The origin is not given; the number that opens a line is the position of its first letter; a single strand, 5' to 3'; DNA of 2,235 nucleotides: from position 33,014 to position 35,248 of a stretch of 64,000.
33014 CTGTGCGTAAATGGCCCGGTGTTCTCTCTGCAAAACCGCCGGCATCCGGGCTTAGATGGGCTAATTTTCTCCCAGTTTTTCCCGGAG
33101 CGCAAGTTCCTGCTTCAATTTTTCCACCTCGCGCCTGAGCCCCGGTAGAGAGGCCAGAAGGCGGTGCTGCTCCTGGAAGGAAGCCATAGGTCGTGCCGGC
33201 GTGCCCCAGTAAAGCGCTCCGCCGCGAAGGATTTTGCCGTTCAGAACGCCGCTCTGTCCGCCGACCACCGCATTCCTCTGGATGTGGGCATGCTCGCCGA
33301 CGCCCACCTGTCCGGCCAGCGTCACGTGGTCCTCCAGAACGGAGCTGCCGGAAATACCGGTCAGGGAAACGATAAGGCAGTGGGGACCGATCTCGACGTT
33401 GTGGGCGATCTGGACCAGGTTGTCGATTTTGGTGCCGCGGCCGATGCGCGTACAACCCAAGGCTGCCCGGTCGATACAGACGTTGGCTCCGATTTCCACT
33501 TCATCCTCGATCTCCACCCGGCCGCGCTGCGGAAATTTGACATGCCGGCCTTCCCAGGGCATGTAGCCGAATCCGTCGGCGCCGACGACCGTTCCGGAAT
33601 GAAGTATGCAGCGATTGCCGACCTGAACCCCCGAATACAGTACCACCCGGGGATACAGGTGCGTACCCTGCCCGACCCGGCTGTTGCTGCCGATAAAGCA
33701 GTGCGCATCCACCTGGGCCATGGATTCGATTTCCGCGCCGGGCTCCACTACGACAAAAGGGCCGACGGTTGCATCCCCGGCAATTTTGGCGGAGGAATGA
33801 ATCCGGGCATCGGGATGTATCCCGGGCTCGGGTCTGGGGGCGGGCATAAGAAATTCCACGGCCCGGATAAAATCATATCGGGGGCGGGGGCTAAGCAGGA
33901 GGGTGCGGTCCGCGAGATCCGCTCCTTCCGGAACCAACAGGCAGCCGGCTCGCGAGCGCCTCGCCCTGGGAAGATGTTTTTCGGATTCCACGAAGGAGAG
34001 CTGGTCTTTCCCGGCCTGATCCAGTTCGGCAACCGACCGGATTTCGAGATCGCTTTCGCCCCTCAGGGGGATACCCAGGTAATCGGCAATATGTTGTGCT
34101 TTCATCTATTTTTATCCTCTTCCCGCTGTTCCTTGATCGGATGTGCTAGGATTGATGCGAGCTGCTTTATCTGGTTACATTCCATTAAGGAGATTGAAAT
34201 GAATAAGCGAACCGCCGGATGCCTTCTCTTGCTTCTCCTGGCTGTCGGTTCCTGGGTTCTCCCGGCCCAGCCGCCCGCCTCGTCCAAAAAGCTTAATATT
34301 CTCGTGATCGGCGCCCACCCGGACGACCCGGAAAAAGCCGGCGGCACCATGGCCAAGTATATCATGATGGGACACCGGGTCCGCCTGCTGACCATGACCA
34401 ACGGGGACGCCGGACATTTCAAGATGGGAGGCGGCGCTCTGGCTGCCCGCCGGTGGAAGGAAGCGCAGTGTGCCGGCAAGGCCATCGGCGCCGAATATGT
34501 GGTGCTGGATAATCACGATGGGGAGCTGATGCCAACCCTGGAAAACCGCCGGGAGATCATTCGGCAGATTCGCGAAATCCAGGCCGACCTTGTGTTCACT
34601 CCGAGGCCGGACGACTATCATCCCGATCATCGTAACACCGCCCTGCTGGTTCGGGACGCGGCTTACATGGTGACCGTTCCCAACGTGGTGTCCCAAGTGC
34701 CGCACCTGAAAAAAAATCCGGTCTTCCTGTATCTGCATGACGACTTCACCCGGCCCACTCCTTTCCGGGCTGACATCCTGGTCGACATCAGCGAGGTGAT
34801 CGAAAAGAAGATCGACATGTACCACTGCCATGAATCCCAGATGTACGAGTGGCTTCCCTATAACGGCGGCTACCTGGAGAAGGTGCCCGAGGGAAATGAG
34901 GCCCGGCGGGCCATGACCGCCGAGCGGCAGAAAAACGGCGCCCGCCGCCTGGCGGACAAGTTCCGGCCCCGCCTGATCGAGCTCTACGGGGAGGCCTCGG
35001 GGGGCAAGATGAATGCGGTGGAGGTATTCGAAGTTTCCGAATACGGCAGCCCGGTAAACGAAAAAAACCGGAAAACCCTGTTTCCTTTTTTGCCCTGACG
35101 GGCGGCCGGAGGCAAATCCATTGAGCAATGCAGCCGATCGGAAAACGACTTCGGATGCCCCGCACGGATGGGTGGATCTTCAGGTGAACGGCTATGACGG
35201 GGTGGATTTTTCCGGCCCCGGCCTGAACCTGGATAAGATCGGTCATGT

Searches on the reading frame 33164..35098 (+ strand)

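Call 90: search_protein_families(library=pfam, proteins=[window:33164-35098:+], max_evalue=0.00001)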
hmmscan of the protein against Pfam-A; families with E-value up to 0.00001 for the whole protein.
window:33164-35098:+ (644 aa): 1 family
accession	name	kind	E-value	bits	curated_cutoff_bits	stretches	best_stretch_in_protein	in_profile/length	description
PF02585.22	PIG-L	-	5.3e-26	92.1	28.2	1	380-499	1-128/129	GlcNAc-PI de-N-acetylase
